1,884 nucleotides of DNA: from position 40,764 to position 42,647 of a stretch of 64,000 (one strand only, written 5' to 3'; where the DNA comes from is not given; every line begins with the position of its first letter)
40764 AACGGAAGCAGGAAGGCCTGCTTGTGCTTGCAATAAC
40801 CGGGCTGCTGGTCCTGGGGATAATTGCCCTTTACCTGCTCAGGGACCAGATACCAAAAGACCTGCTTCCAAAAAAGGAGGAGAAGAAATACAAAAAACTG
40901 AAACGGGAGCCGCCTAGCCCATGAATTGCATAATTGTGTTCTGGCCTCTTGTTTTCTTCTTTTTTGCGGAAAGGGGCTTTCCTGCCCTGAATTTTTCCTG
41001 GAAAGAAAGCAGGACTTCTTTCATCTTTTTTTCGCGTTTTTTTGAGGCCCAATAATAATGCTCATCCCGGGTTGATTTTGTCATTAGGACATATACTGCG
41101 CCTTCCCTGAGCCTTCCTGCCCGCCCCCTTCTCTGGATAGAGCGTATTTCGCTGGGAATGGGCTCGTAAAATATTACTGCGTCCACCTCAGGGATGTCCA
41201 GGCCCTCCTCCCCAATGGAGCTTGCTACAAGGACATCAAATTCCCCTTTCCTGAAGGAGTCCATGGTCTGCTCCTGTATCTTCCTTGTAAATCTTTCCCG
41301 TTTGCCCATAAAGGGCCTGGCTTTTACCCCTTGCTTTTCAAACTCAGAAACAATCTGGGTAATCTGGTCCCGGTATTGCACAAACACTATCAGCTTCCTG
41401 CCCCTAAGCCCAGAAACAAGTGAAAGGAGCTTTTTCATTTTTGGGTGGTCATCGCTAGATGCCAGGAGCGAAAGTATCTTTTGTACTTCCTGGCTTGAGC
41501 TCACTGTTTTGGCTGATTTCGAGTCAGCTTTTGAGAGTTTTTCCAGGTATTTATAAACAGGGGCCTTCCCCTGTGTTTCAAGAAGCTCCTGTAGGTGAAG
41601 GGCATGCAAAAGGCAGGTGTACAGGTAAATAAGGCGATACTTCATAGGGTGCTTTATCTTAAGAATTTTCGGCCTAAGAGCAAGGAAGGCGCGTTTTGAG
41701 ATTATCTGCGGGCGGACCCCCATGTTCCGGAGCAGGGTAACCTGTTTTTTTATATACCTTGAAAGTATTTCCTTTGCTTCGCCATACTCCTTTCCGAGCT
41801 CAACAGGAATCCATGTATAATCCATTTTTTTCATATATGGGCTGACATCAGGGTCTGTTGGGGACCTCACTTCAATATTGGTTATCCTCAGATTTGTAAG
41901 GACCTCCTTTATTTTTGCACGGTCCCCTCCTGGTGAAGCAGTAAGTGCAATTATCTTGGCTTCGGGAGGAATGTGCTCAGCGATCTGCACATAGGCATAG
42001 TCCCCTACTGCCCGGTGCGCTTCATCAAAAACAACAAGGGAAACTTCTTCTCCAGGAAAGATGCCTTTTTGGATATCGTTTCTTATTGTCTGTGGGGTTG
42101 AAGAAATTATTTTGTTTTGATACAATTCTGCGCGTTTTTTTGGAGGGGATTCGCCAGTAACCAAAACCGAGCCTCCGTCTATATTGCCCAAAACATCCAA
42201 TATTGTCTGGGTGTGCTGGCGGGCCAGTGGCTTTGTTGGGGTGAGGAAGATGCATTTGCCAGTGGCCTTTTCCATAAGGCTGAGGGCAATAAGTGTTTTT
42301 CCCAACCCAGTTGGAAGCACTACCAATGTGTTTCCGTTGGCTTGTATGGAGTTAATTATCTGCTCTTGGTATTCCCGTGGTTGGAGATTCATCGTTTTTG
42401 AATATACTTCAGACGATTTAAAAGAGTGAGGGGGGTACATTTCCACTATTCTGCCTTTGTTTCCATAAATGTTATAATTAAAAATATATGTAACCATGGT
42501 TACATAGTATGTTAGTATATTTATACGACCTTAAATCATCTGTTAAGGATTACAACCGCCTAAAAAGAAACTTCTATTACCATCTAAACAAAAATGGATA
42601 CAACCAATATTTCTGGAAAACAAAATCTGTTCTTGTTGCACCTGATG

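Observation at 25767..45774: Perfect 16-bp palindrome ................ occurs four times, always intergenic: candidate operator of an undescribed regulon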

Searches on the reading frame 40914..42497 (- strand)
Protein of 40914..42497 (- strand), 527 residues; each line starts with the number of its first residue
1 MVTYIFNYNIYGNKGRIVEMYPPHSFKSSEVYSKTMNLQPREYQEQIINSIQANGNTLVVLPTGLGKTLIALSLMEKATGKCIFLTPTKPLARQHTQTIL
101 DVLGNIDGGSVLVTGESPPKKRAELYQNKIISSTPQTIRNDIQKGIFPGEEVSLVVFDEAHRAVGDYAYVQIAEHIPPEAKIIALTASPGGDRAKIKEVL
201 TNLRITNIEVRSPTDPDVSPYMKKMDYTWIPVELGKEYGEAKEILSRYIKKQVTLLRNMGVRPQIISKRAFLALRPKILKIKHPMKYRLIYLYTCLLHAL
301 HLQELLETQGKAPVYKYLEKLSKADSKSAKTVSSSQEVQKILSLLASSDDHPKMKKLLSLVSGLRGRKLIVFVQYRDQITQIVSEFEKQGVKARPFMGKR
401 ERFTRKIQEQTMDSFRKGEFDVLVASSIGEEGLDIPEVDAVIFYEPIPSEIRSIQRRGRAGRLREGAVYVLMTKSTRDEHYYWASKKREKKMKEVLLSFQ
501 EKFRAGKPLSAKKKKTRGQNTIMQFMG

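Call 10: search_protein_families(library=pfam, proteins=[window:40914-42497:-])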
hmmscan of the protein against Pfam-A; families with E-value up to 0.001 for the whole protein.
window:40914-42497:- (527 aa): 4 families
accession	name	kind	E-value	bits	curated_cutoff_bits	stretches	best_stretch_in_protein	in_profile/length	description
PF00270.35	DEAD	-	1.3e-23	84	26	1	42-190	2-161/167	DEAD/DEAH box helicase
PF04851.21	ResIII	-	3.5e-23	82.7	22.5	1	38-189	2-162/164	Type III restriction enzyme, res subunit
PF00271.37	Helicase_C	-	3.6e-23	82.4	23.5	1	353-463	2-109/110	Helicase conserved C-terminal domain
PF21210.2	RNA_helicase_helical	-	0.00098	19.7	27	0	254-335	9-95/108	Putative ATP-dependent RNA helicase, helical bundle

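Call 96: search_protein_families(library=padloc, proteins=[window:40914-42392:-], max_evalue=0.01)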
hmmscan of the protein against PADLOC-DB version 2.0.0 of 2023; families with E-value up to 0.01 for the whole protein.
window:40914-42392:- (492 aa): 52 families (the best 25 are shown)
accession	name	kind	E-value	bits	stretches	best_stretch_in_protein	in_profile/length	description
PDLC02707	PbeA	-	4e-21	73.3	2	298-427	490-616/672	PbeA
PDLC02864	DpdF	-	2.4e-16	57.6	2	310-436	214-336/610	DpdF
PDLC03928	PsyrT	-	5e-16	56.1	2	310-466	221-376/689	-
PDLC02704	PbeA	-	2.4e-13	47.5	1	285-430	497-633/682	PbeA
PDLC02861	DpdF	-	2.4e-13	47.3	2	318-429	226-334/611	DpdF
PDLC02870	DpdF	-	7.1e-13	45.9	1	320-474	213-365/534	DpdF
PDLC03658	mREase_IV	-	3e-11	39.8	2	335-435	455-552/953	Type IV methyl-directed restriction enzyme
PDLC02706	PbeA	-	3.1e-11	40.6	2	343-428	580-659/722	PbeA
PDLC02872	DpdF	-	2e-09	34.5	2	18-110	174-260/859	DpdF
PDLC02705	PbeA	-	5.7e-09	32.7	1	327-429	522-621/691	PbeA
PDLC01439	typeIV_DinG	-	1.2e-08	32.1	1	3-62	14-77/575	CAS-IV-A; associated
PDLC00938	Cas3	-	1.5e-08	32.3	2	370-452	263-347/358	CRISPR-associated helicase Cas3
PDLC01252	Cas3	-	6.7e-08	30.3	1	357-450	226-310/324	CAS-I; effector_G3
PDLC02503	BrxHI|BrxHII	-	8.6e-08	28.9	1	329-432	246-345/698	BrxHI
PDLC03659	mREase_IV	-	1.1e-07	28.1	1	370-428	495-553/945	Type IV methyl-directed restriction enzyme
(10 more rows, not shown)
